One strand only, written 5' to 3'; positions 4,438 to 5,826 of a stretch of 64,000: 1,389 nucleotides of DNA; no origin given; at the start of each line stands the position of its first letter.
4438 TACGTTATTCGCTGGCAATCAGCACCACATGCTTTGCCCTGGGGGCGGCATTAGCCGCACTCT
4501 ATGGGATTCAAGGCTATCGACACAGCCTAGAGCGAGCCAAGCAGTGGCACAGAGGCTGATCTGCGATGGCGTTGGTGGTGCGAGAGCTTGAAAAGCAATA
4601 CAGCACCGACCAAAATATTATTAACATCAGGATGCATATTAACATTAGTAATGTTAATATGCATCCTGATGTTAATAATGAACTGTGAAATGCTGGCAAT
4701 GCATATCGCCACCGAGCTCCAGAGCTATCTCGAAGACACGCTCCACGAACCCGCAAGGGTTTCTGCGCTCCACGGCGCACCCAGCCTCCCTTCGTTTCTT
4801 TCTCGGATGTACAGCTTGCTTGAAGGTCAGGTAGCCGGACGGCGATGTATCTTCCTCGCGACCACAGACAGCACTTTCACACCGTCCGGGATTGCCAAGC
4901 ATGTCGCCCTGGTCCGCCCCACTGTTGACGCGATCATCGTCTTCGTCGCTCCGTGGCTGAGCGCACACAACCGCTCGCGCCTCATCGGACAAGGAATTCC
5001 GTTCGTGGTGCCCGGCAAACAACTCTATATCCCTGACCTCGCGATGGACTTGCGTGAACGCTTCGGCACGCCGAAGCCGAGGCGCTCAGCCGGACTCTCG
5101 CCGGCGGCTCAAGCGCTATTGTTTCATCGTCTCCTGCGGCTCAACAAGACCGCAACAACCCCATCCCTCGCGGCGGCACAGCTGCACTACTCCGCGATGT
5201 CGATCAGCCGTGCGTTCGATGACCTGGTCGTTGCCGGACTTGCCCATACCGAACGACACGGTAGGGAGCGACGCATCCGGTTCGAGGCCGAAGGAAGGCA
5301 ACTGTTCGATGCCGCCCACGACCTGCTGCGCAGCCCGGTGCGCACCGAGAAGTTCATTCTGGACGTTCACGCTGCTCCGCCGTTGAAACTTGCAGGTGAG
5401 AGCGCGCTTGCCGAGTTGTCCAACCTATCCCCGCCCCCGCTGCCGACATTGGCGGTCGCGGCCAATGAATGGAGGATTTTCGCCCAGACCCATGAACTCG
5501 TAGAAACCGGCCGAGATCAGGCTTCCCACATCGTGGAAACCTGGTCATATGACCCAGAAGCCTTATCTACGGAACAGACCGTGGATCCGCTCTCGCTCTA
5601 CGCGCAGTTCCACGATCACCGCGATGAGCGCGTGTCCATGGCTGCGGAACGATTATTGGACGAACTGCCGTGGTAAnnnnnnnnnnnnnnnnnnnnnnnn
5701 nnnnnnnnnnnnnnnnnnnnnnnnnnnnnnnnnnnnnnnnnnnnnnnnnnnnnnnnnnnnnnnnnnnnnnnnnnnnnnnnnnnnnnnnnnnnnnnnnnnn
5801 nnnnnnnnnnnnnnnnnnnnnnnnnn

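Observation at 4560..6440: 63-bp perfect palindrome in front of an AbiE-like wHTH/nucleotidyltransferase pair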

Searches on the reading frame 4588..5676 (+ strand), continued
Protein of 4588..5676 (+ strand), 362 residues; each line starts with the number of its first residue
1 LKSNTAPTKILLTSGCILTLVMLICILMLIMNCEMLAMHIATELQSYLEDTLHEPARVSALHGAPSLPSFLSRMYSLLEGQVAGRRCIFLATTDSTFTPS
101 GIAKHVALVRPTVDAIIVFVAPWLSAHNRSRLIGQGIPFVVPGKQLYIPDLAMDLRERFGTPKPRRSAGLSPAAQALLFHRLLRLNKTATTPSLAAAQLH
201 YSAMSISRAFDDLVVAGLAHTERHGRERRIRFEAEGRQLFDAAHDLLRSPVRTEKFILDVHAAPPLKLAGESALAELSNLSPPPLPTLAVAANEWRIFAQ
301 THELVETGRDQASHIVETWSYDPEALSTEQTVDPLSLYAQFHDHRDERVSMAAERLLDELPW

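Call 72: search_dna_similar(query=window:4699-5673:+, collection=plasmids, mode=protein, max_rows=60, max_evalue=0.001)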
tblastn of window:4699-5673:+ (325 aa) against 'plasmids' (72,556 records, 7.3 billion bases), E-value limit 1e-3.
Records with a match: 32; places in all: 32; records where one place covers at least 80% of the query: 30.
Best place of each record, by identity: <60% 32.
By first word of the organism name: Pseudomonas 15; Novosphingobium 3; Shinella 2; Methylocella 2; Croceicoccus 2; Sphingobium 2; Yoonia 1; Azospirillum 1; Mesorhizobium 1; Acetoanaerobium 1; and 2 more.
By predicted mobility (MOB-suite, as given by PLSDB): conjugative 17; non-mobilizable 14; mobilizable 1.
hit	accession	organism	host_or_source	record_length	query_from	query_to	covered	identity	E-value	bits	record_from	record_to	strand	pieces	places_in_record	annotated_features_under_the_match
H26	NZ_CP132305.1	Shinella sumterensis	Homo sapiens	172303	6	324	98%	56.1%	8e-98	323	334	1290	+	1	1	hypothetical protein (x2)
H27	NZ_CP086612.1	Shinella zoogloeoides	-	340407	6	324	98%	55.8%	4e-97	321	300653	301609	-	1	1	MarR family transcriptional regulator | hypothetical protein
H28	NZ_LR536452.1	Methylocella tundrae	-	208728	9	323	97%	40.3%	6e-43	165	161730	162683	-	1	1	helix-turn-helix domain-containing protein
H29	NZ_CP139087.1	Methylocella tundrae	Single cell,tundra wetland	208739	9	323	97%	40.3%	6e-43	165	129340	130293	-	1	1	helix-turn-helix domain-containing protein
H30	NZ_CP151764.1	Yoonia sp. SS1-5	cell culture,Marine algae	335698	3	325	99%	39.1%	3e-52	191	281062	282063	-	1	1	hypothetical protein (x2)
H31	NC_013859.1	Azospirillum sp. B510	-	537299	29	325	91%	35.8%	5e-33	136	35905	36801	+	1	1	MarR family winged helix-turn-helix transcriptional regulator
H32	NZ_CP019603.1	Croceicoccus marinus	-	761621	29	325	91%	33.6%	9e-27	117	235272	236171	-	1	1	hypothetical protein (x2)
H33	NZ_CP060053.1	Croceicoccus marinus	prokaryote,marine sediment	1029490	29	325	91%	33.6%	9e-27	117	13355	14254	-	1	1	none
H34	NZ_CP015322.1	Mesorhizobium amorphae CCNWGS0123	Robinia pseudoacacia,cell culture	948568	29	325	91%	33.3%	3e-24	110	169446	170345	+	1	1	hypothetical protein (x2)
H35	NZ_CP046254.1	Sphingobium sp. CAP-1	cell culture,activated sludge of ...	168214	29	325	91%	33.2%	1e-20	100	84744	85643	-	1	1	hypothetical protein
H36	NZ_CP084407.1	Sphingobium sp. CFD-2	cell culture,soil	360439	30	325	91%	33.3%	2e-27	119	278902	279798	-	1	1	hypothetical protein (x2)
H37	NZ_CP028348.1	Novosphingobium sp. THN1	cell culture,surface water of Lake Taihu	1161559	33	325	90%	33.4%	4e-13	100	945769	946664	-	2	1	record has no annotation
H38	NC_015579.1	Novosphingobium sp. PP1Y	-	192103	29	325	91%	32.0%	1e-25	114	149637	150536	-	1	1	hypothetical protein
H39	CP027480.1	Pseudomonas koreensis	Cultured bacterium isolated from ...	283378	65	325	80%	33.7%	7e-22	103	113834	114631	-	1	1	hypothetical protein (x2)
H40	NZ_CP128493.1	Novosphingobium resinovorum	pure cell culture,soil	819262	67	325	80%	33.7%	2e-23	108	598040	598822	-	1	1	hypothetical protein (x2)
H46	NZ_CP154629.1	Acetoanaerobium noterae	cell culture,Sludge of a digestion ...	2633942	1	325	100%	25.2%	6e-20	98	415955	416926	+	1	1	none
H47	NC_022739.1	Pseudomonas sp. VLB120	-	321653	43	325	87%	28.8%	7e-20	98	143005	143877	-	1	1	hypothetical protein (x2)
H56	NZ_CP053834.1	Arcobacter cloacae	cell culture,Sewage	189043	1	319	98%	19.6%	2e-8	63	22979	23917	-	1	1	hypothetical protein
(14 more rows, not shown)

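Call 73: get_annotated_region(hit=H28, flank=1200)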
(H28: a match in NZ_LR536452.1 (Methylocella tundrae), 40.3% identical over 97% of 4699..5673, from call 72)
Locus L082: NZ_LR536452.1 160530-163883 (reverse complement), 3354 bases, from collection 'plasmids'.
description: Methylocella tundrae isolate MTUNDRAET4 annotated genome plasmid 3
organism: Methylocella tundrae (NCBI taxid 227605)
taxonomy: Bacteria; Pseudomonadota; Alphaproteobacteria; Hyphomicrobiales; Beijerinckiaceae; Methylocella; Methylocella tundrae
host: -; source: -; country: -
typing (MOB-suite, as given by PLSDB): non-mobilizable
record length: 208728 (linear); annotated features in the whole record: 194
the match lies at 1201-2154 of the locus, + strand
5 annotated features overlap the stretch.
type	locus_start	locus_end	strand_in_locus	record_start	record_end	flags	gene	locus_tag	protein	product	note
CDS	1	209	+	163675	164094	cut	-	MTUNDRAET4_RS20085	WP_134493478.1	DUF2202 domain-containing protein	-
CDS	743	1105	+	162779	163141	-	-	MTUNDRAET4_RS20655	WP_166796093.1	hypothetical protein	-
CDS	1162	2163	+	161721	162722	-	-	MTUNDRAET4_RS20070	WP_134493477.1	helix-turn-helix domain-containing protein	-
CDS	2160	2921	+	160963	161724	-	-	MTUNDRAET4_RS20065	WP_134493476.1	hypothetical protein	-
CDS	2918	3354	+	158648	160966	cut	-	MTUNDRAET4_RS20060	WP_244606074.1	hypothetical protein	-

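Call 74: get_annotated_region(hit=H31, flank=1200)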
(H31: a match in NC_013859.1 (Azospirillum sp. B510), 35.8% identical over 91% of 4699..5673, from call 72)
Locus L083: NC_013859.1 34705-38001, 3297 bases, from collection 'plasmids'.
description: Azospirillum sp. B510 plasmid pAB510e, complete sequence
organism: Azospirillum sp. B510 (NCBI taxid 137722)
taxonomy: Bacteria; Pseudomonadota; Alphaproteobacteria; Rhodospirillales; Azospirillaceae; Azospirillum; Azospirillum sp. B510
host: -; source: -; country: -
typing (MOB-suite, as given by PLSDB): mobilizable; relaxase MOBP,MOBP
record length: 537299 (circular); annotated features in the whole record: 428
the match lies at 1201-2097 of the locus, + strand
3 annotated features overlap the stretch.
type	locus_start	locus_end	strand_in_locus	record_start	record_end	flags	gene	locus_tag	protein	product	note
CDS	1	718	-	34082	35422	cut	-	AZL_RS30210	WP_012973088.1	IS1380-like element ISAzs3 family transposase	-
CDS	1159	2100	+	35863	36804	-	-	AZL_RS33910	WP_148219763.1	MarR family winged helix-turn-helix transcriptional regulator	GO:0006355 - regulation of DNA-templated transcription [Evidence IEA]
CDS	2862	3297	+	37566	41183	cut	-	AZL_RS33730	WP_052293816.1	DEAD/DEAH box helicase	-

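Call 75: get_annotated_region(hit=H32, flank=1200)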
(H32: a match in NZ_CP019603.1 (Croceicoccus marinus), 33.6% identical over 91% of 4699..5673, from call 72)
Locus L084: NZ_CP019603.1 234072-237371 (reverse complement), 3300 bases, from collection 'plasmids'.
description: Croceicoccus marinus strain E4A9 plasmid pCME4A9I, complete sequence
organism: Croceicoccus marinus (NCBI taxid 450378)
taxonomy: Bacteria; Pseudomonadota; Alphaproteobacteria; Sphingomonadales; Erythrobacteraceae; Croceicoccus; Croceicoccus marinus
host: -; source: -; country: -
typing (MOB-suite, as given by PLSDB): non-mobilizable; replicon rep_cluster_545
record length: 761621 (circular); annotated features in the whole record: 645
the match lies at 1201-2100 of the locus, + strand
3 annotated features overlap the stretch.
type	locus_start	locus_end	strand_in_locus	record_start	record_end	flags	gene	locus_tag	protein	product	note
CDS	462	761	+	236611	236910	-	-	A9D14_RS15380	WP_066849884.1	hypothetical protein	-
CDS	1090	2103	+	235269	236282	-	-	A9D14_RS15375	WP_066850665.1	hypothetical protein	-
CDS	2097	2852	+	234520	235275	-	-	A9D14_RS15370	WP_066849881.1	hypothetical protein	-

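Call 76: get_annotated_region(hit=H46, flank=1200)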
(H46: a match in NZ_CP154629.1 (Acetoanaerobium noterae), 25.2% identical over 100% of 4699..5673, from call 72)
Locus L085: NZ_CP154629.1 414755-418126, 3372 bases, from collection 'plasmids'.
description: Acetoanaerobium noterae strain DSL2 plasmid pTPELB2, complete sequence
organism: Acetoanaerobium noterae (NCBI taxid 745369)
taxonomy: Bacteria; Bacillota; Clostridia; Peptostreptococcales; Filifactoraceae; Acetoanaerobium; Acetoanaerobium noterae
host: -; source: cell culture,Sludge of a digestion tower of a wastewater treatment plant; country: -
typing (MOB-suite, as given by PLSDB): non-mobilizable
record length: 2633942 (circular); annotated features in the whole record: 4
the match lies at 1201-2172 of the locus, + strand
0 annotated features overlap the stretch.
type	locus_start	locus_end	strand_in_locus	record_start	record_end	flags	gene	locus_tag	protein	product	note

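Call 77: get_annotated_region(hit=H56, flank=1200)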
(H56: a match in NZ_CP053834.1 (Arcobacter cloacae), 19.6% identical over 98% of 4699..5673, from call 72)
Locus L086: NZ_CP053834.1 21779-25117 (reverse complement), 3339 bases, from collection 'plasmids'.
description: Arcobacter cloacae strain LMG 26153 plasmid pACLO, complete sequence
organism: Arcobacter cloacae (NCBI taxid 1054034)
taxonomy: Bacteria; Campylobacterota; Epsilonproteobacteria; Campylobacterales; Arcobacteraceae; Arcobacter; Arcobacter cloacae
host: -; source: cell culture,Sewage; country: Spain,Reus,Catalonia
typing (MOB-suite, as given by PLSDB): non-mobilizable
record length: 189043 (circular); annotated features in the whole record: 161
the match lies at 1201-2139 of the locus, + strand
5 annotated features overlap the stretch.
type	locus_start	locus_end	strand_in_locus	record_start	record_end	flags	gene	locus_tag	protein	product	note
CDS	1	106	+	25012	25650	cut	-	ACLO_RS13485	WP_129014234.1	hypothetical protein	-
CDS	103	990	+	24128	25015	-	-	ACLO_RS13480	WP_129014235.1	nucleotidyl transferase AbiEii/AbiGii toxin family protein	-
CDS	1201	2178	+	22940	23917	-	-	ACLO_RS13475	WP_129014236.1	hypothetical protein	-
CDS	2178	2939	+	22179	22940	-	-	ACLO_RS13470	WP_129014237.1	hypothetical protein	-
CDS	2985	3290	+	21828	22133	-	-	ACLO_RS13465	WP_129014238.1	hypothetical protein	-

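Call 78: get_annotated_region(hit=H47, flank=1200)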
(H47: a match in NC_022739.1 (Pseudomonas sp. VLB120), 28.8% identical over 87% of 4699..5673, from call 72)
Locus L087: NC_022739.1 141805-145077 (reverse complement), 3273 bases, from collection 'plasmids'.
description: Pseudomonas sp. VLB120 plasmid pSTY, complete sequence
organism: Pseudomonas sp. VLB120 (NCBI taxid 69328)
taxonomy: Bacteria; Pseudomonadota; Gammaproteobacteria; Pseudomonadales; Pseudomonadaceae; Pseudomonas; Pseudomonas sp. VLB120
host: -; source: -; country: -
typing (MOB-suite, as given by PLSDB): conjugative; replicon rep_cluster_398; relaxase MOBF; mating-pair formation MPF_F
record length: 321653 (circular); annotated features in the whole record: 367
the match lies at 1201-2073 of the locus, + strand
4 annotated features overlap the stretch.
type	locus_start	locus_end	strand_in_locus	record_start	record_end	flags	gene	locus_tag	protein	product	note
CDS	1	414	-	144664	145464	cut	-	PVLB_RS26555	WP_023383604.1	phosphoadenosine phosphosulfate reductase family protein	-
CDS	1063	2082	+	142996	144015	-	-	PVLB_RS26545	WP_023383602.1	hypothetical protein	-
CDS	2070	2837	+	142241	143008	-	-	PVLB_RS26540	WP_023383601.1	hypothetical protein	-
CDS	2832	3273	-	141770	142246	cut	-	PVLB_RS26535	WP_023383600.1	hypothetical protein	-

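Call 83: find_encoding_contigs(protein=P0258, flank=3000, max_places=3)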
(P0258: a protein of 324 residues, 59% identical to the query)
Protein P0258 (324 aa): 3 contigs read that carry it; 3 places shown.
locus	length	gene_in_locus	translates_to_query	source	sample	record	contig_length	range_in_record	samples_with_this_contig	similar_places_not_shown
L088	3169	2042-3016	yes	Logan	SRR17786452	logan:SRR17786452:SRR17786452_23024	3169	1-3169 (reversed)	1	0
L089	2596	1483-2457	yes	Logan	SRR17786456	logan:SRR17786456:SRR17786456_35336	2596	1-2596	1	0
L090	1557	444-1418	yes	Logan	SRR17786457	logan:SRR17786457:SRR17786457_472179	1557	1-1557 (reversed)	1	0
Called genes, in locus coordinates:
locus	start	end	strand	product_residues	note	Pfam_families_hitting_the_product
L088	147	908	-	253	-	-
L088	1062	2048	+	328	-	-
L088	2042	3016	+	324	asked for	PF01047:MarR (weak), PF12802:MarR_2 (weak)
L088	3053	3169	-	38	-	?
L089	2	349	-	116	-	?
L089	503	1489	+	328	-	-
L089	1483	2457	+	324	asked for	PF01047:MarR (weak), PF12802:MarR_2 (weak)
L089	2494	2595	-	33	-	?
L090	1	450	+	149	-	?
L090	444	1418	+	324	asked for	PF01047:MarR (weak), PF12802:MarR_2 (weak)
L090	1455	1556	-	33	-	?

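Call 86: search_protein_families(library=pfam, proteins=[L087:1063-2079:+, L086:1201-2175:+, L085:1201-2172:+, L084:1090-2100:+, L083:1159-2097:+, L082:1162-2160:+, L088:1062-2045:+, L086:2178-2936:+], max_evalue=0.1)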
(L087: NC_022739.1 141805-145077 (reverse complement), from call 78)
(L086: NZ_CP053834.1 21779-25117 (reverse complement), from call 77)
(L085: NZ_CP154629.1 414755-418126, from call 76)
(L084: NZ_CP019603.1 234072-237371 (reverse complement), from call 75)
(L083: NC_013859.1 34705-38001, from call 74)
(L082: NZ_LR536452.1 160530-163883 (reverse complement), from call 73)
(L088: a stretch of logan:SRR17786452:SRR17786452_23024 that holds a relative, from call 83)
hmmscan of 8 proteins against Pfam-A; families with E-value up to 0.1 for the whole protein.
L087:1063-2079:+ (339 aa): 0 families

L086:1201-2175:+ (325 aa): 1 family
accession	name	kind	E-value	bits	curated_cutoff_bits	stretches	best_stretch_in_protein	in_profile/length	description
PF25212.1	HVO_A0114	-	0.00069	19.8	27.6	1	151-193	37-79/84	HVO_A0114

L085:1201-2172:+ (324 aa): 6 families
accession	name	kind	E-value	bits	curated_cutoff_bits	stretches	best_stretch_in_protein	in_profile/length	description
PF12802.13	MarR_2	-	2e-07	31.5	27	1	134-190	4-60/61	MarR family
PF01047.28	MarR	-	1.9e-06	28.1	24.6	1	134-181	2-48/59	MarR family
PF08279.18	HTH_11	-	0.018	15.3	25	1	140-188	5-50/55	HTH domain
PF02002.24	TFIIE_alpha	-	0.033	14.5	22.9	0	148-183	25-60/105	TFIIE alpha subunit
PF01022.26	HTH_5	-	0.087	13.2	22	0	139-182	6-47/47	Bacterial regulatory protein, arsR family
PF00356.27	LacI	-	0.092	13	27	0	157-173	6-22/46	Bacterial regulatory proteins, lacI family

L084:1090-2100:+ (337 aa): 1 family
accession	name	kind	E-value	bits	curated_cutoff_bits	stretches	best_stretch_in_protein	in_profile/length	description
PF01047.28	MarR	-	0.056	13.8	24.6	0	148-191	4-45/59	MarR family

L083:1159-2097:+ (313 aa): 4 families
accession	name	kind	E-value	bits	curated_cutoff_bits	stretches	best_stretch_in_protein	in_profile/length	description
PF12802.13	MarR_2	-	0.00035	21.1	27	1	123-179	5-60/61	MarR family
PF01047.28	MarR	-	0.0046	17.3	24.6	1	137-168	15-46/59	MarR family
PF13545.12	HTH_Crp_2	-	0.045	14.2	27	0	140-171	23-55/70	Crp-like helix-turn-helix domain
PF17937.6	TetR_C_28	-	0.085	13.7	26.4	0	118-164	46-92/96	Tetracyclin repressor-like, C-terminal domain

L082:1162-2160:+ (333 aa): 2 families
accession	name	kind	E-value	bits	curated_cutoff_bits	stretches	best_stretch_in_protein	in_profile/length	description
PF12802.13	MarR_2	-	3.4e-06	27.6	27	1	139-191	2-52/61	MarR family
PF01047.28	MarR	-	0.068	13.5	24.6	0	159-185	17-43/59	MarR family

L088:1062-2045:+ (328 aa): 1 family
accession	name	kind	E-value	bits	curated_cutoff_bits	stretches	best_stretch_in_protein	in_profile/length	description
PF15155.11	MRFAP1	-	0.021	15.8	27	0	183-209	31-54/119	MORF4 family-associated protein1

L086:2178-2936:+ (253 aa): 0 families

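Call 87: search_protein_families(library=padloc, alignment_id=A6, max_evalue=0.1)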
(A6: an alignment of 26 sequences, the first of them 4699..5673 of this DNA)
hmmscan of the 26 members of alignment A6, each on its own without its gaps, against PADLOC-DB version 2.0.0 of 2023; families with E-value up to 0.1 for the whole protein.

A. member 1, window:4699-5673:+ (325 aa): 1 family
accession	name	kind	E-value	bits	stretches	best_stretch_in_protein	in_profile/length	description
PDLC01852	CARF3--CARF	-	0.0053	14.7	1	138-200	145-205/208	-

B. families by the number of members that match (of 26 scanned): 7 families
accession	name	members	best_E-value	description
PDLC01852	CARF3--CARF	23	4.4e-07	-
PDLC01866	CARF3--CARF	7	0.00054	-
PDLC04368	PDC-M05A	2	0.015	-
PDLC01860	CARF3--CARF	2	0.029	-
PDLC04370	PDC-M05A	1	0.0034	-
PDLC01720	Csa3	1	0.007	Csa3_1_CAS-I-II-III-IV-V-VI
PDLC01847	CARF3--CARF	1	0.042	-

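Call 93: find_encoding_contigs(protein=P0261, flank=2500, max_places=8)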
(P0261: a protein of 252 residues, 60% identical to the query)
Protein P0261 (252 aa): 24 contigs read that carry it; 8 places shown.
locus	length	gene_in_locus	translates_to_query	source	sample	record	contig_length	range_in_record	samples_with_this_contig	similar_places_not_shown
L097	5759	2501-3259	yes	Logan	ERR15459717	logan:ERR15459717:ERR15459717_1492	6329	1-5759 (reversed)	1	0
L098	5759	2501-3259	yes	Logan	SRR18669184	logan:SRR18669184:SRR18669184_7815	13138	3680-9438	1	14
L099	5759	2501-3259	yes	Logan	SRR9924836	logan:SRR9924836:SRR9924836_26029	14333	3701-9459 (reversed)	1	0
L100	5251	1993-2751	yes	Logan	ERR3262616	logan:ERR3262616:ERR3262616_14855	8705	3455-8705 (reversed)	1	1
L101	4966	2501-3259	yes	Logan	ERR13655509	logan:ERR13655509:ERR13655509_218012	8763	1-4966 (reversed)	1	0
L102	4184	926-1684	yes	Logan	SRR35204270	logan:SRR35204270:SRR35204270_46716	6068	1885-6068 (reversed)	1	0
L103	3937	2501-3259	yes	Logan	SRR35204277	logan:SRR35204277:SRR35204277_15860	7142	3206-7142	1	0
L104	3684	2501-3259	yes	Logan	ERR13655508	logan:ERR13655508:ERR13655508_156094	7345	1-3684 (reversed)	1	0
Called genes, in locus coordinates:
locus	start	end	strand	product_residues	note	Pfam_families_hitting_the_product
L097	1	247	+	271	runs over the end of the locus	PF04231:Endonuclease_1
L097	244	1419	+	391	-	PF14279:HNH_5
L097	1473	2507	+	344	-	-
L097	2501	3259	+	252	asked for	-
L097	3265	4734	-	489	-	PF18145:SAVED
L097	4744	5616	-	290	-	PF18144:SMODS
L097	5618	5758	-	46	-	?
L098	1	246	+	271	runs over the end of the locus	PF04231:Endonuclease_1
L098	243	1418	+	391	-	PF14279:HNH_5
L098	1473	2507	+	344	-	-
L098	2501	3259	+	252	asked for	-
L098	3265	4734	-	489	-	PF18145:SAVED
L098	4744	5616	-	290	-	PF18144:SMODS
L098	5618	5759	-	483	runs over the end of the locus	PF00899:ThiF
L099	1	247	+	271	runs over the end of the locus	PF04231:Endonuclease_1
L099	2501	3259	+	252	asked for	-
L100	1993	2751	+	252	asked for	-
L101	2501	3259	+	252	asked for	-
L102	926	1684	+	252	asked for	-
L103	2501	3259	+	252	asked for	-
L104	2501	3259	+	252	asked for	-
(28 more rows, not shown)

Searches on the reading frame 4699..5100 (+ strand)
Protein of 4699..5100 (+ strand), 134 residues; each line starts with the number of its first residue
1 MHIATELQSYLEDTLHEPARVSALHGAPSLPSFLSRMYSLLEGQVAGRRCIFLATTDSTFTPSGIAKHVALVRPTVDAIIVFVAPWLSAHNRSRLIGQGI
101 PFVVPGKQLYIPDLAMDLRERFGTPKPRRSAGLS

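Call 101: search_protein_families(library=pfam, proteins=[window:4699-5100:+], max_evalue=0.1)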
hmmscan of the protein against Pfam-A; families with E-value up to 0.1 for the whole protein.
window:4699-5100:+ (134 aa): 0 families
